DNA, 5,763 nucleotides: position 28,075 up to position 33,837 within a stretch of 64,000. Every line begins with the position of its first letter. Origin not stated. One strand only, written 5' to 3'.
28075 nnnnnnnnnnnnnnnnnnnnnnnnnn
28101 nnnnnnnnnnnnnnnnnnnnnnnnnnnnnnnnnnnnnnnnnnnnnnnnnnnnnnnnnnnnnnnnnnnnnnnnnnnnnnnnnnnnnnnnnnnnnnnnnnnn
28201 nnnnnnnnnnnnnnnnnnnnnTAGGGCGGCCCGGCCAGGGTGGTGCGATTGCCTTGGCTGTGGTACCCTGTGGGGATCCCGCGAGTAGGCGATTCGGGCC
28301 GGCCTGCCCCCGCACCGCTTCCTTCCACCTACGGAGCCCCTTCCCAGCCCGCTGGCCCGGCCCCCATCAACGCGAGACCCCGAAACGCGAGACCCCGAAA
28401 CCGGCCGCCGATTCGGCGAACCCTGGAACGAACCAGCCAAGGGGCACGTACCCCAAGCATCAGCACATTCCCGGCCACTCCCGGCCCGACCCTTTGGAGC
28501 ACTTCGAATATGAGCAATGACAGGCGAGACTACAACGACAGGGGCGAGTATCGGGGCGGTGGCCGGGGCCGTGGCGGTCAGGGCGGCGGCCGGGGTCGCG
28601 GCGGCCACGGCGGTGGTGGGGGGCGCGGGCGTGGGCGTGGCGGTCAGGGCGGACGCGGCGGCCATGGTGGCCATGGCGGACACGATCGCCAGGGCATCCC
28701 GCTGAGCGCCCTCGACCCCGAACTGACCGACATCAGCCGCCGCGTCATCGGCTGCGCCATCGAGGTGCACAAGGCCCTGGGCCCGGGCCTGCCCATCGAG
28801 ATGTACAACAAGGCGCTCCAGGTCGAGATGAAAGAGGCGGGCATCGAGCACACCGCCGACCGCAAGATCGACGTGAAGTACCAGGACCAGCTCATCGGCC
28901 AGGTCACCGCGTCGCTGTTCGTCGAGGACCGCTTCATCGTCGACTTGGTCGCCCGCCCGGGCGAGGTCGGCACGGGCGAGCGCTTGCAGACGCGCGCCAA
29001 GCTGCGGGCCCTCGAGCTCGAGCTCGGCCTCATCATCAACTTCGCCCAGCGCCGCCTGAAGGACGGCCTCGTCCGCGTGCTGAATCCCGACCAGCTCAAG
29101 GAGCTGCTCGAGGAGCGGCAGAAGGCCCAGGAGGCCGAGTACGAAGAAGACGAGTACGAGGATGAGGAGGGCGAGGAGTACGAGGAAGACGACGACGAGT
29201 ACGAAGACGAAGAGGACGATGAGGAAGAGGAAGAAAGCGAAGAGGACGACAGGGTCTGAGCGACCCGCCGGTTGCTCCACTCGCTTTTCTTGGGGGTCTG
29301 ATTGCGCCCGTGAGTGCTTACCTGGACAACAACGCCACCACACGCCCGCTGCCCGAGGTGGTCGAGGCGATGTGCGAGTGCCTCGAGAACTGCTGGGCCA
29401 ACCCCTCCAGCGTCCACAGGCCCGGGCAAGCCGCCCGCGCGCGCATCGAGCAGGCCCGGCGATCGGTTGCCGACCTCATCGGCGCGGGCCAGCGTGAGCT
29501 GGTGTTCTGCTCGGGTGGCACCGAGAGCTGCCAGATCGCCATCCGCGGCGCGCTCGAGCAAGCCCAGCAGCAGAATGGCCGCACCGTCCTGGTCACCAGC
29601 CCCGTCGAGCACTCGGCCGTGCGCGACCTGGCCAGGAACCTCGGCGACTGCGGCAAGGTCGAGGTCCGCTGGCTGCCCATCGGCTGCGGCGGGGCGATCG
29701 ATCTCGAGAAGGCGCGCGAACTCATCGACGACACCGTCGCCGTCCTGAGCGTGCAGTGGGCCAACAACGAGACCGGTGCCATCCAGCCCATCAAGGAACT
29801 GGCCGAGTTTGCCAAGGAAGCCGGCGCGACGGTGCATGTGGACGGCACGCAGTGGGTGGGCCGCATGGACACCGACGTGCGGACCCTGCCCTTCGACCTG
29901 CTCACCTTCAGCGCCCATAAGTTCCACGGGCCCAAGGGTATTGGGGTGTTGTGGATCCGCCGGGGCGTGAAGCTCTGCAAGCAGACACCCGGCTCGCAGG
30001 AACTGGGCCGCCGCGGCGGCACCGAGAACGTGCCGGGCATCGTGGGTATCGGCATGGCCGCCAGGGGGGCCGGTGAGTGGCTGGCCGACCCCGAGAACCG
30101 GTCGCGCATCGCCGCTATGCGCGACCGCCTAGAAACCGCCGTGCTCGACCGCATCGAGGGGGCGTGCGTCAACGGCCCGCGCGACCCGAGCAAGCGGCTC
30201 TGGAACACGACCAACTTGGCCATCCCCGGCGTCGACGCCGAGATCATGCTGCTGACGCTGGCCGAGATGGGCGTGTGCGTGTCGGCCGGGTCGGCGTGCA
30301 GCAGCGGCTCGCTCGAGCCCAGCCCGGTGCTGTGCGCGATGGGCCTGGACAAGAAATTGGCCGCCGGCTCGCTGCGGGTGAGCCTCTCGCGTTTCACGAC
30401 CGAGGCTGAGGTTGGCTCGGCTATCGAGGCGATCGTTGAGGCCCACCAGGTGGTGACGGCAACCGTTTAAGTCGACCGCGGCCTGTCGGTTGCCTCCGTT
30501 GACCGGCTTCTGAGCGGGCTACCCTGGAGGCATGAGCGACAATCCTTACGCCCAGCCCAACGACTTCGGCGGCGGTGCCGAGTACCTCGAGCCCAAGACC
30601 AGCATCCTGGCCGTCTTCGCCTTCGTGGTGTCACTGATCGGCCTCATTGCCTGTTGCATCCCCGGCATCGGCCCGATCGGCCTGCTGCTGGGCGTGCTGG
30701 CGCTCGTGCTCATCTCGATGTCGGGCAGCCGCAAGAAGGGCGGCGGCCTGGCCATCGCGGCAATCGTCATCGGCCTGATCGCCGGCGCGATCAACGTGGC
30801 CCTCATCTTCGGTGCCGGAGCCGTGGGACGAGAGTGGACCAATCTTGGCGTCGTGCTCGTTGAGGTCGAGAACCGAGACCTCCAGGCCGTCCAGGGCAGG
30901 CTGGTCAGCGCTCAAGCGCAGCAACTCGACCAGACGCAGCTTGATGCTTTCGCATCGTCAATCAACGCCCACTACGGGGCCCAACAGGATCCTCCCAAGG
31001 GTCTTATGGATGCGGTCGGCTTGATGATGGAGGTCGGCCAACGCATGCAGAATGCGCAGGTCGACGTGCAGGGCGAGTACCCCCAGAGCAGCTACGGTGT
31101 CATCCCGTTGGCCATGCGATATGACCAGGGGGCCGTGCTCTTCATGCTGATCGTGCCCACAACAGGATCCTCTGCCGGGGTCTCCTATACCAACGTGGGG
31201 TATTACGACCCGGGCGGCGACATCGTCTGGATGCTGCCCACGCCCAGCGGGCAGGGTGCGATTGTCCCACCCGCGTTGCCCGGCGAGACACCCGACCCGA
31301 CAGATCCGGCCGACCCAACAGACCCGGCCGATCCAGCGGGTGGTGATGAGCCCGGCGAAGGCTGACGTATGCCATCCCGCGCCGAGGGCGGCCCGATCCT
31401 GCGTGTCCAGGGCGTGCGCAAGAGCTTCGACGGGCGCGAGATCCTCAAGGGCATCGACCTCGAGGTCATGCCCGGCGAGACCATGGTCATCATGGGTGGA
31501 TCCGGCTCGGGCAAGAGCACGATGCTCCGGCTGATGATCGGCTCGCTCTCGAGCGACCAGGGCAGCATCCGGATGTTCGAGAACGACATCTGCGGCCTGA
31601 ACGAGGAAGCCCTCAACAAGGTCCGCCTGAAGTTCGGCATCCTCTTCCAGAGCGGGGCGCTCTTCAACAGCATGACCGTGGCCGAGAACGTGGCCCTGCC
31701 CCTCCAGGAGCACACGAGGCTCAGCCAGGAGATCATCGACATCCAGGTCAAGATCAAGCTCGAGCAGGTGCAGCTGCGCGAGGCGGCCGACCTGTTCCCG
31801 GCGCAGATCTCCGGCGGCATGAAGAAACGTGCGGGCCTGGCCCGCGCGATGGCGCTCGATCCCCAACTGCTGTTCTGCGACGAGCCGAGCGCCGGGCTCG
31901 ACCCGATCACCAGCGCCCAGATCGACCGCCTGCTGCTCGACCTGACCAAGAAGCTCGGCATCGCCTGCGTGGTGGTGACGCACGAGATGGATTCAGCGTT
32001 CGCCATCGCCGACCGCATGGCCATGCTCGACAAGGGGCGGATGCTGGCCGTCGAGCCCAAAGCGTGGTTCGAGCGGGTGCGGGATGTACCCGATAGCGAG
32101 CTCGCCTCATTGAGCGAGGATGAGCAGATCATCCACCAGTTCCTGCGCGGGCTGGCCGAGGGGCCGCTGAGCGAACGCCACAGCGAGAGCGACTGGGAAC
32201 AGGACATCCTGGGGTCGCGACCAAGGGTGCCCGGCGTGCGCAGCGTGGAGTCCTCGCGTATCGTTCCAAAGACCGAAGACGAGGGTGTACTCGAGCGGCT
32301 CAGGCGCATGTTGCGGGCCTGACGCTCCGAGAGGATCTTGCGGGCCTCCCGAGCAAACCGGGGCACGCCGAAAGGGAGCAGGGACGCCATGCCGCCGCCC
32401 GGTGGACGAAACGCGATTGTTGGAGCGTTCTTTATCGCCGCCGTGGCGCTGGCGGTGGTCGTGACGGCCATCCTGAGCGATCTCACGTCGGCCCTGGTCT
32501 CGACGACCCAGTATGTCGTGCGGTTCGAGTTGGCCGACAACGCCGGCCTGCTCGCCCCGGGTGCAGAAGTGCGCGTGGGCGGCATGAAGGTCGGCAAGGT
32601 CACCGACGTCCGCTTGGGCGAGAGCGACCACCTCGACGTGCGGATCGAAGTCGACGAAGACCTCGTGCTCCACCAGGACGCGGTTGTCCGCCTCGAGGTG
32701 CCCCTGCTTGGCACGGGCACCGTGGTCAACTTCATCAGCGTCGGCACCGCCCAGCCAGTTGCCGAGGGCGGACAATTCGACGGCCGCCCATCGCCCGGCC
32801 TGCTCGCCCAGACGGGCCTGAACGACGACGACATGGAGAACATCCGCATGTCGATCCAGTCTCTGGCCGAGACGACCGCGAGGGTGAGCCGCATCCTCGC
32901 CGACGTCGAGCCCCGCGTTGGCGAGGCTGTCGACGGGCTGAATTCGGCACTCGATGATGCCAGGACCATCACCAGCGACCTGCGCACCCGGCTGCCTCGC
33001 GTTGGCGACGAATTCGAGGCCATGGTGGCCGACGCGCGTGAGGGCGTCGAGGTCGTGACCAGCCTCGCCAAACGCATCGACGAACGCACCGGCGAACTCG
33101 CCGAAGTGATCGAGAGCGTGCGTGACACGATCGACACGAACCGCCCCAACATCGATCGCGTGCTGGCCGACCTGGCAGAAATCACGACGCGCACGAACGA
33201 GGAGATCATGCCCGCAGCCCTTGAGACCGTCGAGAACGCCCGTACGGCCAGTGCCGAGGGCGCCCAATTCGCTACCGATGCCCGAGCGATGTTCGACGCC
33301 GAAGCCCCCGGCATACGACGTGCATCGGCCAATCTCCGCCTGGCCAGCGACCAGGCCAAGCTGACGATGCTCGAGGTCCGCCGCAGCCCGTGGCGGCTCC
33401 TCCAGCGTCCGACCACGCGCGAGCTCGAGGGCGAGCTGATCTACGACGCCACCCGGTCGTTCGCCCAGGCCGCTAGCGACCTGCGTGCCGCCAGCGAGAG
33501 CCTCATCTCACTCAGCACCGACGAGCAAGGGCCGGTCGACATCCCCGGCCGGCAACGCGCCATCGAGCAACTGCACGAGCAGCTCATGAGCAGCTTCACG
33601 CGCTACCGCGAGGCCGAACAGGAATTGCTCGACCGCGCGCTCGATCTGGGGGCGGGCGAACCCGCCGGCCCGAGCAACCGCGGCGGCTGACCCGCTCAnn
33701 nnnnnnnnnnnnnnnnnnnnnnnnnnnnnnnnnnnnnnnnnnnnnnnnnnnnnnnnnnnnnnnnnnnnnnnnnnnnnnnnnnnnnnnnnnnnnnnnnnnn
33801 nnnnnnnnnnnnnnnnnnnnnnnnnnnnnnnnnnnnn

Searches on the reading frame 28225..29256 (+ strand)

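Call 104: search_protein_families(library=pfam, proteins=[window:28225-29256:+], max_evalue=0.00001)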
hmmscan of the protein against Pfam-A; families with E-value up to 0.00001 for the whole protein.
window:28225-29256:+ (344 aa): 1 family
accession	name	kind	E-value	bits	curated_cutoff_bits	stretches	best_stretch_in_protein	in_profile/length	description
PF13366.12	PDDEXK_3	-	4.9e-22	78.9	22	1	169-285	2-117/117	PD-(D/E)XK nuclease superfamily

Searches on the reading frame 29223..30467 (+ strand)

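Call 104: search_protein_families(library=pfam, proteins=[window:29223-30467:+], max_evalue=0.00001)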
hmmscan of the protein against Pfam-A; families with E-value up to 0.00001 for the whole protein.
window:29223-30467:+ (415 aa): 2 families
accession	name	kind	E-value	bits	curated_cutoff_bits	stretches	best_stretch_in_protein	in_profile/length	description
PF00266.25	Aminotran_5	-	1.1e-73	248.8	21.5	1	33-397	2-368/371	Aminotransferase class-V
PF01212.27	Beta_elim_lyase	-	6.2e-07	29.5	27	1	78-233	37-199/288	Beta-eliminating lyase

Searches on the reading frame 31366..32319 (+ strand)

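Call 104: search_protein_families(library=pfam, proteins=[window:31366-32319:+], max_evalue=0.00001)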
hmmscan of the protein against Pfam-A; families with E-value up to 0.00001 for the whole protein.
window:31366-32319:+ (318 aa): 1 family
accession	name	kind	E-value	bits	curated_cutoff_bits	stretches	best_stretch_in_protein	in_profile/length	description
PF00005.33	ABC_tran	-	8.9e-29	101.3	25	1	27-175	1-136/137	ABC transporter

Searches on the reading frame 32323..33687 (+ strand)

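Call 105: search_protein_families(library=pfam, proteins=[window:32323-33687:+], max_evalue=0.00001)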
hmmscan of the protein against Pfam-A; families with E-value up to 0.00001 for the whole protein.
window:32323-33687:+ (455 aa): 1 family
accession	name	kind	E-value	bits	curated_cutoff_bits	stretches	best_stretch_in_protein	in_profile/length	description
PF02470.25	MlaD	-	4.3e-10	40.2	25.1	1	64-137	3-78/81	MlaD protein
